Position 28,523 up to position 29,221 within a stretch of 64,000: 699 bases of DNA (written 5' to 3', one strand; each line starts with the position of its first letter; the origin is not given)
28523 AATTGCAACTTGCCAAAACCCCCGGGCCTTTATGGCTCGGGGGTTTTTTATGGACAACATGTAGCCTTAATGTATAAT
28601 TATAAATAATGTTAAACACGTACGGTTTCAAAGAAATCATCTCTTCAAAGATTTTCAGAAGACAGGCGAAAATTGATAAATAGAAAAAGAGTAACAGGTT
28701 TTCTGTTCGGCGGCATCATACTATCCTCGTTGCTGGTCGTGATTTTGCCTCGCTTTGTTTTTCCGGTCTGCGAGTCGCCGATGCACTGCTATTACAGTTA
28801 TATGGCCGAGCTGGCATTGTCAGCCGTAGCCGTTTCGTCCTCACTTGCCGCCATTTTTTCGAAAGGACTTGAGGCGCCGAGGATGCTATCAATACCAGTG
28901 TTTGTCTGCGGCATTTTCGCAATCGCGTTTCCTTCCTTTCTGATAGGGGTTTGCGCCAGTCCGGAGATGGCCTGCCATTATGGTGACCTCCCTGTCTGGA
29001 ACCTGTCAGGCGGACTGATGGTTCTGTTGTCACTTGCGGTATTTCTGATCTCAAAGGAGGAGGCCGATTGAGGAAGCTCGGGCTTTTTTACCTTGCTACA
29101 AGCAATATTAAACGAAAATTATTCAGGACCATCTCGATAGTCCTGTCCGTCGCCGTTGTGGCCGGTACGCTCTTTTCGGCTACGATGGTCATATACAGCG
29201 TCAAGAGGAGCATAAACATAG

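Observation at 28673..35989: Cys/Met/His-motif envelope locus at the window centre: DUF4418 - MacB-type FtsX/ATPase - small exported protein - two Cys-tipped beta-barrels - DUF2318 lipoprotein - multihaem cytochrome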

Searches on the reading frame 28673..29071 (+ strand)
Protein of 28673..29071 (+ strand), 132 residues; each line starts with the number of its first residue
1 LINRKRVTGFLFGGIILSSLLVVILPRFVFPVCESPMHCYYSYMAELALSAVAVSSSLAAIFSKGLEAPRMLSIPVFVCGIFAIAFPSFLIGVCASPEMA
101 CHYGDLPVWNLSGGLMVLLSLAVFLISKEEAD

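Call 3: search_protein_families(library=pfam, proteins=[window:28673-29071:+], max_evalue=0.01)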
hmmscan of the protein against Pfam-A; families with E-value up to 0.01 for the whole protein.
window:28673-29071:+ (132 aa): 1 family
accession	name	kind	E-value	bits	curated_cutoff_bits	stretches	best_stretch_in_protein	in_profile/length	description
PF14387.11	DUF4418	-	7.8e-21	75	27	1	16-122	2-113/117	Domain of unknown function (DUF4418)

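Call 4: search_protein_families(library=ncbifam, proteins=[window:28673-29071:+], max_evalue=0.01)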
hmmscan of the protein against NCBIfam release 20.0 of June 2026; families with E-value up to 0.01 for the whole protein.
window:28673-29071:+ (132 aa): 0 families

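Call 42: find_homologous_proteins(query=window:28673-29071:+, max_evalue=0.001)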
Query window:28673-29071:+ (132 aa): 21 proteins with E <= 0.001 among 339 candidates.
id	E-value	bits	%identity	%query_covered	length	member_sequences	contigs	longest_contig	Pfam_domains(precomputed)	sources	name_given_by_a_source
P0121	5.1e-73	261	91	100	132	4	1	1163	PF14387.12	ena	-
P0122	4.6e-70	252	91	100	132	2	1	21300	PF14387.12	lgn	-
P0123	7.8e-70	251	89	100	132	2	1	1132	PF14387.12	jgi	jgi:hypothetical protein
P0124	5.0e-68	245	85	100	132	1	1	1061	PF14387.12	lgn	-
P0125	1.8e-62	227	79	100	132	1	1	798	PF14387.12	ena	-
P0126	1.1e-61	225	80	100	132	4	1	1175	PF14387.12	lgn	-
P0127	2.9e-61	223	79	100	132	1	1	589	PF14387.12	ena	-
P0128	2.0e-60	221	78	99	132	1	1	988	PF14387.12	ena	-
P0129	2.2e-60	220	79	100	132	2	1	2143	PF14387.12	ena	-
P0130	2.4e-58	214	76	99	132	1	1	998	PF14387.12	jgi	jgi:hypothetical protein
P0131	1.1e-50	189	92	73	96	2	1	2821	PF14387.12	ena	-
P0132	6.2e-46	174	58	99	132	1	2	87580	PF14387.12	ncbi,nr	ncbi:MAG: DUF4418 family protein [Nitrospirae bacterium]|nr:DUF4418 family protein [Nitrospirota bac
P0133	9.5e-41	157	58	99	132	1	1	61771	PF14387.12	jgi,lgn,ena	-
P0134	4.9e-40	155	55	98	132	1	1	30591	PF14387.12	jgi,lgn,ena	-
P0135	1.1e-38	150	53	100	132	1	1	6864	PF14387.12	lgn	-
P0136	4.8e-38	148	60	81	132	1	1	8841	PF14387.12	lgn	-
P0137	3.1e-37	146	57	87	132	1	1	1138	PF14387.12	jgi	jgi:hypothetical protein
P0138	1.5e-36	143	50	98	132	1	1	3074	PF14387.12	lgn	-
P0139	2.7e-34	136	47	98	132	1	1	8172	PF14387.12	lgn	-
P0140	7.2e-32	128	48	98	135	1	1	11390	PF14387.12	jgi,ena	-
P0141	2.3e-28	117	48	100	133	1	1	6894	PF14387.12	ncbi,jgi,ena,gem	ncbi:MAG: DUF4418 family protein [Nitrospirota bacterium]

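Call 43: find_encoding_contigs(protein=P0122, flank=10000, max_places=1)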
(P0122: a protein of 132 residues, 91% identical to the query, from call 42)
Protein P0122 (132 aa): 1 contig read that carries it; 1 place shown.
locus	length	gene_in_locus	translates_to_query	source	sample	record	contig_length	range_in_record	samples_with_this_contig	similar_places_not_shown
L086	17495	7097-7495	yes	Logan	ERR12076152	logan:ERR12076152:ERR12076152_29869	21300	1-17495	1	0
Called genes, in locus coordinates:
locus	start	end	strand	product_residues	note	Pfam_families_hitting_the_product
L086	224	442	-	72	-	PF11823:Se_S_carrier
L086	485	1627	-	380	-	PF00155:Aminotran_1_2 (weak), PF00266:Aminotran_5, PF01041:DegT_DnrJ_EryC1, PF01212:Beta_elim_lyase, PF01053:Cys_Met_Meta_PP (weak)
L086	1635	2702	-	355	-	PF04143:Sulf_transp (weak)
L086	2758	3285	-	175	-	-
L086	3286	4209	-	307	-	PF12974:Phosphonate-bd, PF09084:NMT1 (weak)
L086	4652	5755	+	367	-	PF04143:Sulf_transp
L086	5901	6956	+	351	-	-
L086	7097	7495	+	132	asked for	PF14387:DUF4418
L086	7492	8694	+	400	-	PF12704:MacB_PCD, PF02687:FtsX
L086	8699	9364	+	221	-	PF00005:ABC_tran, PF13304:AAA_21 (faint)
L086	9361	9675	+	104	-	-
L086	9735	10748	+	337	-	PF13557:Phenol_MetA_deg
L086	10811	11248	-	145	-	PF10080:FtrD-like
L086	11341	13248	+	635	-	PF14522:Cytochrome_C7 (faint)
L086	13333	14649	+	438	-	PF13638:PIN_4, PF13401:AAA_22 (faint), PF02562:PhoH, PF13245:AAA_19 (faint), PF13604:AAA_30 (faint)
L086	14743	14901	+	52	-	-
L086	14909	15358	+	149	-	-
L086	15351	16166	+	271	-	PF01578:Cytochrom_C_asm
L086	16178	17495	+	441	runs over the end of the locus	PF05201:GlutR_N, PF01488:Shikimate_DH, PF13241:NAD_binding_7 (weak), PF03807:F420_oxidored (weak), PF00745:GlutR_dimer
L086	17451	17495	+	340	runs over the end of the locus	PF01379:Porphobil_deam, PF03900:Porphobil_deamC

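Call 44: find_encoding_contigs(protein=P0133, flank=10000, max_places=1)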
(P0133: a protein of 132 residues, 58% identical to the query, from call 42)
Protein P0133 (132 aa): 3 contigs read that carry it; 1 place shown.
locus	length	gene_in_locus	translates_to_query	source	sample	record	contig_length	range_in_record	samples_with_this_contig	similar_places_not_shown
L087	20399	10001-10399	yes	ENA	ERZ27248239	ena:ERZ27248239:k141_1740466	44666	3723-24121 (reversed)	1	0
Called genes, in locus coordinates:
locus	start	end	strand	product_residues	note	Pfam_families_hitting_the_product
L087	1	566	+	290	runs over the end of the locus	PF01784:DUF34_NIF3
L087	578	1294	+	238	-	PF24481:CT398_CC, PF02591:Zn_ribbon_9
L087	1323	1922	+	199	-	PF00075:RNase_H, PF13456:RVT_3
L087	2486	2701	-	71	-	PF11823:Se_S_carrier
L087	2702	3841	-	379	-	PF00266:Aminotran_5, PF00155:Aminotran_1_2 (faint), PF01212:Beta_elim_lyase, PF01041:DegT_DnrJ_EryC1 (weak), PF01053:Cys_Met_Meta_PP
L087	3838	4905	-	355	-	PF04143:Sulf_transp (weak)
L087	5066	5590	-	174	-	-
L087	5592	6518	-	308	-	PF12974:Phosphonate-bd, PF09084:NMT1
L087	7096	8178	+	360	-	PF04143:Sulf_transp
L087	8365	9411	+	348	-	-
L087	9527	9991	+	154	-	PF05573:NosL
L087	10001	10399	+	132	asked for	PF14387:DUF4418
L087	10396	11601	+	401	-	PF12704:MacB_PCD, PF02687:FtsX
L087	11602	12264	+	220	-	PF00005:ABC_tran, PF02463:SMC_N (faint), PF13304:AAA_21 (faint)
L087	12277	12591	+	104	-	-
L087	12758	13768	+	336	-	PF13557:Phenol_MetA_deg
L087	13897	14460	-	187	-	PF04307:YdjM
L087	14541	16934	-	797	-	PF00672:HAMP (faint), PF08448:PAS_4 (weak), PF13426:PAS_9 (weak), PF01590:GAF, PF13185:GAF_2, PF13492:GAF_3, PF13487:HD_5, PF01966:HD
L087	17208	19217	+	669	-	PF17764:PriA_3primeBD, PF00270:DEAD, PF04851:ResIII, PF18319:Zn_ribbon_PriA, PF18074:PriA_C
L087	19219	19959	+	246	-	PF10294:Methyltransf_16 (weak), PF05175:MTS, PF13847:Methyltransf_31, PF08241:Methyltransf_11 (weak), PF13649:Methyltransf_25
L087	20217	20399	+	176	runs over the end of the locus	PF08534:Redoxin, PF00578:AhpC-TSA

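Call 45: find_encoding_contigs(protein=P0134, flank=10000, max_places=1)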
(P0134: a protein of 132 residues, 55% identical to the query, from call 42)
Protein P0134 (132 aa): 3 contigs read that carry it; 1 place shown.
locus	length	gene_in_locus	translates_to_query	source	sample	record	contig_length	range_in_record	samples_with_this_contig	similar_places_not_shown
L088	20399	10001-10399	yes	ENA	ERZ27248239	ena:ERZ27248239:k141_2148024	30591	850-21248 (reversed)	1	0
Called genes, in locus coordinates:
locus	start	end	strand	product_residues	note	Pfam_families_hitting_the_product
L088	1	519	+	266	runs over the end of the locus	PF01784:DUF34_NIF3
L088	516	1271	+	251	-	PF24481:CT398_CC, PF02591:Zn_ribbon_9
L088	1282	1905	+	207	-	PF00075:RNase_H, PF13456:RVT_3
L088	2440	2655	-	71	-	PF11823:Se_S_carrier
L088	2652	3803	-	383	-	PF00266:Aminotran_5, PF00155:Aminotran_1_2 (weak), PF01212:Beta_elim_lyase, PF01041:DegT_DnrJ_EryC1, PF01053:Cys_Met_Meta_PP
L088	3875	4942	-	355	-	PF04143:Sulf_transp (weak)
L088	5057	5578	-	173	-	PF13428:TPR_14 (faint), PF14559:TPR_19 (faint), PF13432:TPR_16 (weak)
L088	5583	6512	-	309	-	PF12974:Phosphonate-bd, PF09084:NMT1 (weak)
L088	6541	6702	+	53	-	-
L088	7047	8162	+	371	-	PF04143:Sulf_transp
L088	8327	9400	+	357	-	PF02239:Cytochrom_D1 (faint)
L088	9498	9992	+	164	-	PF05573:NosL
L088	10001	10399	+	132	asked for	PF14387:DUF4418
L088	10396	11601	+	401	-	PF12704:MacB_PCD, PF02687:FtsX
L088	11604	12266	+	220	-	PF00005:ABC_tran, PF02463:SMC_N (faint), PF13304:AAA_21 (faint)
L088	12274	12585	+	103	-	-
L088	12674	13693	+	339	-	PF13557:Phenol_MetA_deg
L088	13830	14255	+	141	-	PF05573:NosL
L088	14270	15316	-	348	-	PF00512:HisKA, PF02518:HATPase_c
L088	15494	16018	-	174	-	PF10080:FtrD-like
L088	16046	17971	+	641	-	PF14522:Cytochrome_C7 (faint)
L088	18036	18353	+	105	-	PF01909:NTP_transf_2, PF18765:Polbeta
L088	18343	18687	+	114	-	PF01934:HepT-like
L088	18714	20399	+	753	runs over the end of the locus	PF05157:MshEN, PF00437:T2SSE, PF00072:Response_reg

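Call 52: find_homologous_proteins(query=A3, max_evalue=0.001)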
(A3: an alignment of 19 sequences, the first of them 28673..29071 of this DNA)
Query A3 (19 sequences) (132 aa, profile of the alignment): 53 proteins with E <= 0.001 among 8000 candidates.
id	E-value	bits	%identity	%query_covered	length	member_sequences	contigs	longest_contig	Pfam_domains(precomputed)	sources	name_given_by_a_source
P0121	2.5e-61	224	91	100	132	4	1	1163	PF14387.12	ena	-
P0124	6.7e-61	223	85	100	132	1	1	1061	PF14387.12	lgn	-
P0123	6.1e-60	219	89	100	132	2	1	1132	PF14387.12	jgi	jgi:hypothetical protein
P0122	9.4e-60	219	91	100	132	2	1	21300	PF14387.12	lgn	-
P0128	1.3e-59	218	78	99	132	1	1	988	PF14387.12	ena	-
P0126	1.5e-59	218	80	100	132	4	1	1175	PF14387.12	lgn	-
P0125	2.7e-59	217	79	100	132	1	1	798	PF14387.12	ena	-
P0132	1.2e-58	215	58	99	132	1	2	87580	PF14387.12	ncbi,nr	ncbi:MAG: DUF4418 family protein [Nitrospirae bacterium]|nr:DUF4418 family protein [Nitrospirota bac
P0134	1.5e-57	212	55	98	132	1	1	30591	PF14387.12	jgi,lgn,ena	-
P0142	2.0e-57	211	55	98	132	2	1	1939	PF14387.12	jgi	jgi:hypothetical protein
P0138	4.7e-57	210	50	98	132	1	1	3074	PF14387.12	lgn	-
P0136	8.4e-57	209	60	81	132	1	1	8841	PF14387.12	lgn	-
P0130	8.6e-57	209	76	99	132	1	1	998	PF14387.12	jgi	jgi:hypothetical protein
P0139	2.1e-56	208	47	98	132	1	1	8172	PF14387.12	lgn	-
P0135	4.4e-56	207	53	100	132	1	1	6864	PF14387.12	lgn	-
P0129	5.0e-56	207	79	100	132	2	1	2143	PF14387.12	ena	-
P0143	1.7e-55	205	48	97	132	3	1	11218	PF14387.12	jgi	-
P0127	2.5e-55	204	79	100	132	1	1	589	PF14387.12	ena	-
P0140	1.8e-52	195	48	98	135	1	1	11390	PF14387.12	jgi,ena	-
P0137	2.8e-51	191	57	87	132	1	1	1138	PF14387.12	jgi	jgi:hypothetical protein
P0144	4.4e-50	188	51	96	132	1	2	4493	PF14387.12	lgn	-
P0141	5.2e-50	187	48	100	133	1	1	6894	PF14387.12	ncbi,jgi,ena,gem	ncbi:MAG: DUF4418 family protein [Nitrospirota bacterium]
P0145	1.8e-49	186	51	98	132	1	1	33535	PF14387.12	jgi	jgi:hypothetical protein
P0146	2.3e-49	185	48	98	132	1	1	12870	PF14387.12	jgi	jgi:heme/copper-type cytochrome/quinol oxidase subunit 1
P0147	6.5e-49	184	54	80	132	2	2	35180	PF14387.12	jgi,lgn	-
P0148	2.5e-48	182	47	98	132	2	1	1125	PF14387.12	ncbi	-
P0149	4.3e-48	181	42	98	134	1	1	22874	PF14387.12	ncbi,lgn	ncbi:MAG: DUF4418 family protein [Nitrospirota bacterium]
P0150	1.1e-47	180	53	80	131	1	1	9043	PF14387.12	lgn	-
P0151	1.2e-47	180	42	100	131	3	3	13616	PF14387.12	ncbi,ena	-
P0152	1.5e-47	179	46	98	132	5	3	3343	PF14387.12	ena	-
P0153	1.6e-47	179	51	84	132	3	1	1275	PF14387.12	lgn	-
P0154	9.0e-47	177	42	98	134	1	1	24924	PF14387.12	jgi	jgi:hypothetical protein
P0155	2.7e-46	175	41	100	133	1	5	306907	PF14387.12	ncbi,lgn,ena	-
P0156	2.7e-46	175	44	98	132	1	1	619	PF14387.12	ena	-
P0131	3.1e-46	175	92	73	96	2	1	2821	PF14387.12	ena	-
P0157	3.3e-45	172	41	98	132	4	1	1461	PF14387.12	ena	-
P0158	3.7e-45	172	57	80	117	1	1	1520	PF14387.12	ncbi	-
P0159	8.6e-45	170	45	98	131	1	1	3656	PF14387.12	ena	-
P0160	1.2e-44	170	45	80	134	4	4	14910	PF14387.12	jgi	jgi:hypothetical protein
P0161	4.6e-44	168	55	83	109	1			PF14387.12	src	-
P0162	4.7e-44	168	38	98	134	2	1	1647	PF14387.12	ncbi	-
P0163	5.2e-44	168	42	78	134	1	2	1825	PF14387.12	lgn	-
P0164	9.6e-44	167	41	98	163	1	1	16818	PF14387.12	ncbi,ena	-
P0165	1.4e-42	163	50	77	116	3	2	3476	PF14387.12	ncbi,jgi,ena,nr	ncbi:MAG TPA: DUF4418 family protein [Nitrospirota bacterium]|nr:DUF4418 family protein [Nitrospirot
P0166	3.7e-41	159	48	65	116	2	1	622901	PF14387.12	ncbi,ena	-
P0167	8.6e-36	141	40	98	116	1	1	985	PF14387.12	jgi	jgi:hypothetical protein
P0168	6.4e-14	71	35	98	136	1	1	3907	PF14387.12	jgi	-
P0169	4.5e-11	61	33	81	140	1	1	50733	PF14387.12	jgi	jgi:uncharacterized protein YjeT (DUF2065 family)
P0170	5.5e-10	58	34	74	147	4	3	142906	PF14387.12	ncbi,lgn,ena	-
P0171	3.7e-8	52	26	81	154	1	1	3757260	PF14387.12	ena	-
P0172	6.0e-8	51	30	82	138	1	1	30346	PF14387.12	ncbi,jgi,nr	ncbi:MAG: DUF4418 family protein [Ruminococcus sp.]|jgi:hypothetical protein|nr:DUF4418 family prote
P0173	1.1e-5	44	25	88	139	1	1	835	PF14387.12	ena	-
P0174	2.0e-5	43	31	86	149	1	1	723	PF14387.12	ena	-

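Call 53: find_encoding_contigs(protein=P0171, flank=7000, max_places=1)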
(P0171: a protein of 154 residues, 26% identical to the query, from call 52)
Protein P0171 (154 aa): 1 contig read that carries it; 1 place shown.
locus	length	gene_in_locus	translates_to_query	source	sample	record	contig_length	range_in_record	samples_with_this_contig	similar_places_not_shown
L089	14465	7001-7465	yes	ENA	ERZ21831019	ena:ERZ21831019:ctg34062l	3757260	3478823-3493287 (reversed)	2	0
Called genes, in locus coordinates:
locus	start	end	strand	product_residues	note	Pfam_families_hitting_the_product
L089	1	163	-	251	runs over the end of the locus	PF13847:Methyltransf_31, PF08241:Methyltransf_11, PF08242:Methyltransf_12 (weak), PF13649:Methyltransf_25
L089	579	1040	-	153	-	PF01980:TrmO_N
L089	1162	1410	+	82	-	-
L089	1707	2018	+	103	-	-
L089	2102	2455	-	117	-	PF00148:Oxidored_nitro (weak)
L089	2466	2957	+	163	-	PF13384:HTH_23, PF13518:HTH_28, PF13551:HTH_29, PF13565:HTH_32, PF13592:HTH_33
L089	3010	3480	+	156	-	PF13358:DDE_3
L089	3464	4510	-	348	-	PF00148:Oxidored_nitro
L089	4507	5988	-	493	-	PF00148:Oxidored_nitro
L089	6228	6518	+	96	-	PF08979:DUF1894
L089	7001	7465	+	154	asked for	PF14387:DUF4418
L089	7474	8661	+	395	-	PF02687:FtsX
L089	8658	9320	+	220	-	PF02463:SMC_N (faint), PF00005:ABC_tran, PF13304:AAA_21 (faint)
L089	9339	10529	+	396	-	PF12704:MacB_PCD, PF02687:FtsX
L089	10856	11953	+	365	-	PF13379:NMT1_2, PF09084:NMT1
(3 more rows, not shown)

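Call 54: find_encoding_contigs(protein=P0172, flank=7000, max_places=1)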
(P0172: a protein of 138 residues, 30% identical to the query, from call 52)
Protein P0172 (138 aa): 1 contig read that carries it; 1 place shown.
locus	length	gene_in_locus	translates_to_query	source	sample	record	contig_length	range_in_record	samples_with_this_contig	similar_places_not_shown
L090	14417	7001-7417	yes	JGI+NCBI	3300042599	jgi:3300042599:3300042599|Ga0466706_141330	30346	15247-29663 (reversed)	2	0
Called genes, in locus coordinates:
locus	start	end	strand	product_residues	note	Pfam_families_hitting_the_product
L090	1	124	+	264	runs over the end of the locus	PF00528:BPD_transp_1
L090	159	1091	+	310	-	PF00291:PALP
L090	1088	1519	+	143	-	PF00583:Acetyltransf_1, PF13673:Acetyltransf_10, PF13508:Acetyltransf_7, PF08445:FR47 (weak)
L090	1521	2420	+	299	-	PF13409:GST_N_2 (faint), PF00043:GST_C (weak), PF13410:GST_C_2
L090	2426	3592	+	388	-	PF01546:Peptidase_M20, PF07687:M20_dimer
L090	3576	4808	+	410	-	PF04055:Radical_SAM, PF02579:Nitro_FeMo-Co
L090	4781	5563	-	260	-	PF00899:ThiF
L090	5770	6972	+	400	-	PF01053:Cys_Met_Meta_PP, PF06838:Met_gamma_lyase (faint), PF00155:Aminotran_1_2 (weak), PF00266:Aminotran_5 (weak)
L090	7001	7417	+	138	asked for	PF14387:DUF4418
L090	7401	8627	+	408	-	PF02687:FtsX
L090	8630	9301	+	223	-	PF02463:SMC_N (faint), PF00005:ABC_tran, PF13304:AAA_21 (faint)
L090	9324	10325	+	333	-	PF09084:NMT1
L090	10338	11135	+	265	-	PF00005:ABC_tran, PF13304:AAA_21 (faint)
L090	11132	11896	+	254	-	PF00528:BPD_transp_1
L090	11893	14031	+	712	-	PF00037:Fer4 (faint), PF12838:Fer4_7 (weak), PF13484:Fer4_16 (weak), PF01053:Cys_Met_Meta_PP, PF00155:Aminotran_1_2, PF00266:Aminotran_5, PF01041:DegT_DnrJ_EryC1, PF02347:GDC-P (weak), +2 more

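Call 55: find_encoding_contigs(protein=P0170, flank=7000, max_places=1)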
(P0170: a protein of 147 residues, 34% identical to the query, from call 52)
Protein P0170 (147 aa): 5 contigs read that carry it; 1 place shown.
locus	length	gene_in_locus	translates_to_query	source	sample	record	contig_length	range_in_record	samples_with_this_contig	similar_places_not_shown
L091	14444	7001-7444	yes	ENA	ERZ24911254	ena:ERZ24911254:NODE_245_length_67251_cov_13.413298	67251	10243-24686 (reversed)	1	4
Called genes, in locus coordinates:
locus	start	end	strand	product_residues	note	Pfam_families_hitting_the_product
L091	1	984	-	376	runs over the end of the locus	PF04055:Radical_SAM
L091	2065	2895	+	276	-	PF00005:ABC_tran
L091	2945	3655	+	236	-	PF00528:BPD_transp_1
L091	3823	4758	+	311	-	PF03180:Lipoprotein_9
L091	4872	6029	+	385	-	PF01053:Cys_Met_Meta_PP, PF00155:Aminotran_1_2, PF00266:Aminotran_5 (weak), PF01041:DegT_DnrJ_EryC1 (faint), PF02347:GDC-P (weak)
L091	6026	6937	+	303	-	PF00291:PALP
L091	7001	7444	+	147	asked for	PF14387:DUF4418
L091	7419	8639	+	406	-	PF02687:FtsX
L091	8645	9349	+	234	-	PF00005:ABC_tran, PF02463:SMC_N (weak), PF13555:AAA_29 (weak), PF13304:AAA_21 (faint)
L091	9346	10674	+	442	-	PF01053:Cys_Met_Meta_PP, PF01041:DegT_DnrJ_EryC1, PF00266:Aminotran_5 (faint)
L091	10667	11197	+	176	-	PF00583:Acetyltransf_1, PF13673:Acetyltransf_10 (weak), PF13508:Acetyltransf_7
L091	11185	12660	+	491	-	PF00148:Oxidored_nitro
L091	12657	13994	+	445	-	PF00148:Oxidored_nitro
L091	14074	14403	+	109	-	PF02579:Nitro_FeMo-Co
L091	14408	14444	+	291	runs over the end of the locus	PF04055:Radical_SAM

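Call 57: find_related_loci(query=A3, collection=metagenome_contigs, flank=10000)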
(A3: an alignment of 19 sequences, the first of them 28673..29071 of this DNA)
Query A3 (132 aa) in metagenome_contigs; peptide patterns used: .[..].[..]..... (x = any residue, [..] = any of these).
41 stretches matched a pattern; 9 encode a relative of the query (tblastn E <= 1e-3); 9 distinct loci.
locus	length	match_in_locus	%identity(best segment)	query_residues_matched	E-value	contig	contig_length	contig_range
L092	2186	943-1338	89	1-132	4e-78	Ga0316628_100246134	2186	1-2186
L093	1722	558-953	78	1-132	2e-69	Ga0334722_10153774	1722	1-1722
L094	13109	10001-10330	61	22-131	2e-42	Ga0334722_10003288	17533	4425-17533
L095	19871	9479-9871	58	1-131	7e-40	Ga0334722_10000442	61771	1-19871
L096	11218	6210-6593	48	3-130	4e-36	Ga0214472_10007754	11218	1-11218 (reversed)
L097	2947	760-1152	47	1-131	5e-35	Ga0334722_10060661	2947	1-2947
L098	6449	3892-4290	48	1-132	2e-34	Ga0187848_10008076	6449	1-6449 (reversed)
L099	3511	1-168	96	77-132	9e-33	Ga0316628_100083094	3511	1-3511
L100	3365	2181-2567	44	4-132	3e-29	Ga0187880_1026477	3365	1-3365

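Call 76: search_protein_families(library=ncbifam, proteins=[L087:9527-9991:+, L088:13830-14255:+, L086:9735-10748:+], max_evalue=0.001)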
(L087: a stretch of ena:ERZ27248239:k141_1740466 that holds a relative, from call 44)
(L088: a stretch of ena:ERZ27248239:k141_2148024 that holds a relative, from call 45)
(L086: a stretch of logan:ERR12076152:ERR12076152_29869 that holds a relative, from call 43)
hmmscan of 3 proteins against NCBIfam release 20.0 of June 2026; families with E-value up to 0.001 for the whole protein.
L087:9527-9991:+ (154 aa): 0 families

L088:13830-14255:+ (141 aa): 0 families

L086:9735-10748:+ (337 aa): 0 families

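Call 101: search_protein_families(library=pfam, proteins=[L087:9527-9991:+, L088:13830-14255:+], max_evalue=0.1)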
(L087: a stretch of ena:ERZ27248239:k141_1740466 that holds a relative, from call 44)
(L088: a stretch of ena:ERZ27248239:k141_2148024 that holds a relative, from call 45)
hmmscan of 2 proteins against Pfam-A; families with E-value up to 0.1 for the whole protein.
L087:9527-9991:+ (154 aa): 1 family
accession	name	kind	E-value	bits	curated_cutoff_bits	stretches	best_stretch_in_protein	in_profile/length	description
PF05573.18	NosL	-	1.7e-15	57.9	24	1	34-146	7-126/131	NosL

L088:13830-14255:+ (141 aa): 2 families
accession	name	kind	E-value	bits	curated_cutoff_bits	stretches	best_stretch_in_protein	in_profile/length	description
PF05573.18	NosL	-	1.9e-12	48.1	24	1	22-134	8-130/131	NosL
PF24461.1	DUF7576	-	0.053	13.8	27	1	22-56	18-50/60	Family of unknown function (DUF7576)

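Call 107: search_protein_families(library=ncbifam, proteins=[L086:1635-2702:-, L086:224-442:-, L086:2758-3285:-, L086:3286-4209:-], max_evalue=0.001)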
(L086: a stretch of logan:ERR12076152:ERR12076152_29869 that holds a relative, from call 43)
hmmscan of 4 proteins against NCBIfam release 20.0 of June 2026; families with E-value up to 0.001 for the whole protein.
L086:1635-2702:- (355 aa): 2 families
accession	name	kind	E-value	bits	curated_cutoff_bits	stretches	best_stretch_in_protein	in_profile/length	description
TIGR04112.1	seleno_YedE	equivalog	1.9e-117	392.2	200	1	14-348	2-336/337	YedE family putative selenium transporter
NF041049.1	thio_trans_TsuA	exception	0.00082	18.6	645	0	203-327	10-132/348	thiosulfate utilization transporter TsuA/YeeE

L086:224-442:- (72 aa): 0 families

L086:2758-3285:- (175 aa): 2 families
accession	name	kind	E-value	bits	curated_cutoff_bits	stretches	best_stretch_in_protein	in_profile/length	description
TIGR02917.1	PEP_TPR_lipo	equivalog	0.00011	20.3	312.2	1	58-117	675-734/899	XrtA/PEP-CTERM system TPR-repeat protein PrsT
NF040959.1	MamA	equivalog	0.00018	21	200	0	61-119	114-172/204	magnetosome protein MamA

L086:3286-4209:- (307 aa): 5 families
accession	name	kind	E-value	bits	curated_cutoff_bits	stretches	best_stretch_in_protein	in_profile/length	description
TIGR01098.1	3A0109s03R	subfamily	3.9e-32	111.7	112.05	1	11-256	6-252/253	phosphate/phosphite/phosphonate ABC transporter substrate-binding protein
TIGR03431.1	PhnD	equivalog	5.1e-32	111.4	261.1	1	15-299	9-286/288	phosphonate ABC transporter substrate-binding protein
TIGR04553.1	ABC_peri_selen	hypoth_equivalog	3.3e-19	69.3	250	1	46-298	10-261/266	putative selenate ABC transporter substrate-binding protein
NF040750.1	tetrathio_HK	equivalog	2.5e-17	62.6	750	1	39-262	8-244/555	tetrathionate respiration histidine kinase TtrS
TIGR02122.1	TRAP_TAXI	subfamily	0.00086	18.2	84.35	0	125-173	123-170/320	TAXI family TRAP transporter solute-binding subunit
